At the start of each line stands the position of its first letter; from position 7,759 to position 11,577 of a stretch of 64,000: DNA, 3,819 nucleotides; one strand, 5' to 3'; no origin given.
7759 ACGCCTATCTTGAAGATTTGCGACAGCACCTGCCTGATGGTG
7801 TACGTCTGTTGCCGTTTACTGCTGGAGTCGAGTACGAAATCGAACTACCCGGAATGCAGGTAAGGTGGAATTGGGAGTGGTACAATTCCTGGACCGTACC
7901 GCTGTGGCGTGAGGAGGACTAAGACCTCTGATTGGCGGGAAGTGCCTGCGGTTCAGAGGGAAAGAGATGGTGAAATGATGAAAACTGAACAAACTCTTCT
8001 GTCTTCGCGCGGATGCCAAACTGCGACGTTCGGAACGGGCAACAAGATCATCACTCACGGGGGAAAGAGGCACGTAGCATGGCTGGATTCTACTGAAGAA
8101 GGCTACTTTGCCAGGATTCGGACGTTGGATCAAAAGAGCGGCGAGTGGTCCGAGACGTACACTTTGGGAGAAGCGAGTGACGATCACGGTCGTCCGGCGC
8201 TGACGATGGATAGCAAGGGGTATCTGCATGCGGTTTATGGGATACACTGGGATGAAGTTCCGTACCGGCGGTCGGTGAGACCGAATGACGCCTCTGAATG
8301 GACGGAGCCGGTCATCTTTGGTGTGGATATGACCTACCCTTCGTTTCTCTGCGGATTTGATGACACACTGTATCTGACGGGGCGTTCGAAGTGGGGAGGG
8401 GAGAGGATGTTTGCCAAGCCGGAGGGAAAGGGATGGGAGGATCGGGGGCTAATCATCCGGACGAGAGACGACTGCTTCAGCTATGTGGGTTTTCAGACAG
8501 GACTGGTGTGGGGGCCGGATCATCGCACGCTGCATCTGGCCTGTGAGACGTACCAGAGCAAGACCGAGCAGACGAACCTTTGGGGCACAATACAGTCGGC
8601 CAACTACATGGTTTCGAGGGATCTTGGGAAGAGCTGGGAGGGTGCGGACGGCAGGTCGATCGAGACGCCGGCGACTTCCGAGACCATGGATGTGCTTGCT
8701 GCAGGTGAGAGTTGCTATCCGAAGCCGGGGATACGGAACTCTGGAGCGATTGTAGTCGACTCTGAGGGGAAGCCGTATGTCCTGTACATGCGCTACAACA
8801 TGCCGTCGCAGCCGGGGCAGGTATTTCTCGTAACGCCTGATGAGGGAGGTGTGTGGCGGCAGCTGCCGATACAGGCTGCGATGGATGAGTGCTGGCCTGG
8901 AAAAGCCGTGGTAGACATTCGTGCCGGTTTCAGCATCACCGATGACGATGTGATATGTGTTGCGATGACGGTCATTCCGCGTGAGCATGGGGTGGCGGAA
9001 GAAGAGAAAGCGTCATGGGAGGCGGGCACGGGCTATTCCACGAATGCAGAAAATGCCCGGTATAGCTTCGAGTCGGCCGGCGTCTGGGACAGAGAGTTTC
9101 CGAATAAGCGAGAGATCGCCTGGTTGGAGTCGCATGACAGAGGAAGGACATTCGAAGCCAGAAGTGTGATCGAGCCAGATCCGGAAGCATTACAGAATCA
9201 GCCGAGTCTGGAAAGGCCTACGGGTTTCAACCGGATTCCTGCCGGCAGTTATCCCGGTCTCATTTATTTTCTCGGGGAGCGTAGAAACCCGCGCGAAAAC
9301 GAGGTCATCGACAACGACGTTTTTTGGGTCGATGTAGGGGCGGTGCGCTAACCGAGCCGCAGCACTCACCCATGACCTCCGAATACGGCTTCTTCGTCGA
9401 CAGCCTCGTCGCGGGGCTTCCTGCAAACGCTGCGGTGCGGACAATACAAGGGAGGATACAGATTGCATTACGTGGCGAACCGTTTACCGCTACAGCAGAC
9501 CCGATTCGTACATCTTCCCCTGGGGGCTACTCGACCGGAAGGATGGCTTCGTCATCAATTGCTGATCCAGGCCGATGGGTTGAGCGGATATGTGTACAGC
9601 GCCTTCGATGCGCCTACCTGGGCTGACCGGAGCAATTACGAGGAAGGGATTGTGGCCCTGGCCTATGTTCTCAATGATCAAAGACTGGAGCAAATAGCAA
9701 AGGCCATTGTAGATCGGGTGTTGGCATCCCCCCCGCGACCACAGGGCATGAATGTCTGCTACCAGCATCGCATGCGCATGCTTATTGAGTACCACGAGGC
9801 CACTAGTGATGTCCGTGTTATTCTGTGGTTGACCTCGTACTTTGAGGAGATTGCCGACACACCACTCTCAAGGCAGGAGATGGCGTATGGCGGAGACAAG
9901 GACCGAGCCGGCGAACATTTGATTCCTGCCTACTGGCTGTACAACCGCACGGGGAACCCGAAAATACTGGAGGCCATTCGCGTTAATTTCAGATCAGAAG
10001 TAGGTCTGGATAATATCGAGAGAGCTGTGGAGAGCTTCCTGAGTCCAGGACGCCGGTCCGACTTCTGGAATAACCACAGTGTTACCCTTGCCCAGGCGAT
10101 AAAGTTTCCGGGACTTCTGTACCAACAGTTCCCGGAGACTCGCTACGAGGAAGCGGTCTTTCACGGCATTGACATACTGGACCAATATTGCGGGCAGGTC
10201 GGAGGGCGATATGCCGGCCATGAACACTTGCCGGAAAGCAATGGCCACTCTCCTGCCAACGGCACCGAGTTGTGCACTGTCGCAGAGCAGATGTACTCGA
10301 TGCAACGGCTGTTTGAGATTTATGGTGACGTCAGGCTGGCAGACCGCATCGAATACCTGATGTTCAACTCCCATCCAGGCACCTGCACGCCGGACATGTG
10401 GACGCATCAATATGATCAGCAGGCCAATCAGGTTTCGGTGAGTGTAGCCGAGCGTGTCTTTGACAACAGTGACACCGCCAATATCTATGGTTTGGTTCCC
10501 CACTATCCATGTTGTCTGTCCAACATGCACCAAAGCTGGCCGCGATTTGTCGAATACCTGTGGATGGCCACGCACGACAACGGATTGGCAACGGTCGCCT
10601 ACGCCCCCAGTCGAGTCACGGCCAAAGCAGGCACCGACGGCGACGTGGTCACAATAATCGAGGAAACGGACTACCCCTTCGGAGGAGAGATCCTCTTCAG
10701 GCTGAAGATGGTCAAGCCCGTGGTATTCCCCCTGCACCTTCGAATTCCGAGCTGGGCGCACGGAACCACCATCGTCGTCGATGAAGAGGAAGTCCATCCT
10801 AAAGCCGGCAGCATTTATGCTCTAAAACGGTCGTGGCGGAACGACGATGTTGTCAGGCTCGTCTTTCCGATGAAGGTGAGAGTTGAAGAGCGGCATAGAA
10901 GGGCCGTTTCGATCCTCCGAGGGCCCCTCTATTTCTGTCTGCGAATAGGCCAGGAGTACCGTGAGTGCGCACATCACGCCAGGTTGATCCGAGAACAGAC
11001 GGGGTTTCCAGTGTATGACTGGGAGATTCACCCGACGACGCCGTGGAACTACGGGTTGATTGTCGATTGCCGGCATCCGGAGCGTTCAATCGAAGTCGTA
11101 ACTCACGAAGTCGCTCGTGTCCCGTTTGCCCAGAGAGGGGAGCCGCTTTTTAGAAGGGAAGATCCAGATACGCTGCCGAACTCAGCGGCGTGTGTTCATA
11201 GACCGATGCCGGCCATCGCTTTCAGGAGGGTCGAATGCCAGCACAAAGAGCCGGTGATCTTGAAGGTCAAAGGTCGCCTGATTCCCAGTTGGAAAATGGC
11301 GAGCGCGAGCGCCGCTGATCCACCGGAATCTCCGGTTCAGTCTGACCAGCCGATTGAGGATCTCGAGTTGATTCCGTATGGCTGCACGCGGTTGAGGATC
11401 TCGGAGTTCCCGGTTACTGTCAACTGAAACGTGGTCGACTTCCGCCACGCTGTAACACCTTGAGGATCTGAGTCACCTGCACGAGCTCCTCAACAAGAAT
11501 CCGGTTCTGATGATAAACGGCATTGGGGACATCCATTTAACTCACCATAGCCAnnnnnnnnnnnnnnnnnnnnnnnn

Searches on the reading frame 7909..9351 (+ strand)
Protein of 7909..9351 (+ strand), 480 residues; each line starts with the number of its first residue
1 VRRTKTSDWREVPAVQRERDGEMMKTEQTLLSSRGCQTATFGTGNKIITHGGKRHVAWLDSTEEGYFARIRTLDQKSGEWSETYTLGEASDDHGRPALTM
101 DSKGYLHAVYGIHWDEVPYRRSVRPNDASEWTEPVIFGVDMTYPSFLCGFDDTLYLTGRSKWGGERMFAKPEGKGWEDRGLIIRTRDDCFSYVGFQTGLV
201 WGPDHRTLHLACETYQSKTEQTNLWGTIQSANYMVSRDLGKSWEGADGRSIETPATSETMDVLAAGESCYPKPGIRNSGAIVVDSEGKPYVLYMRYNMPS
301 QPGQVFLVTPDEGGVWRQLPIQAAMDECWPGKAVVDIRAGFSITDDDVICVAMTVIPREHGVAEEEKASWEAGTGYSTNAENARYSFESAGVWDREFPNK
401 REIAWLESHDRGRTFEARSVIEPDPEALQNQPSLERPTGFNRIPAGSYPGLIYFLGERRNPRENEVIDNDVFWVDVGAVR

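Call 117: search_protein_families(library=pfam, proteins=[window:7909-9351:+], max_evalue=0.0001)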
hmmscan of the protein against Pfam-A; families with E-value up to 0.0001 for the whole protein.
window:7909-9351:+ (480 aa): 1 family
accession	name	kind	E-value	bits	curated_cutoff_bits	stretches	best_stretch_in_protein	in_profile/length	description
PF15892.11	BNR_4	-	1.8e-24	87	27.3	1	55-322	3-270/272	BNR repeat-containing family member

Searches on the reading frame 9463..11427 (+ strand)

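Call 117: search_protein_families(library=pfam, proteins=[window:9463-11427:+], max_evalue=0.0001)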
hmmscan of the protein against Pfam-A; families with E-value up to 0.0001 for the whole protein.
window:9463-11427:+ (654 aa): 2 families
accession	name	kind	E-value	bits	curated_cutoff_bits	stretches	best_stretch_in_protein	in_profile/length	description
PF20736.2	Glyco_hydro127M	-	1.2e-14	54.7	24.2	1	377-470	4-95/95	Beta-L-arabinofuranosidase, GH127 middle domain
PF07944.18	Beta-AFase-like_GH127_cat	-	2.2e-09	37.2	24.9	1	99-362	126-374/376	Beta-L-arabinofuranosidase, GH127 catalytic domain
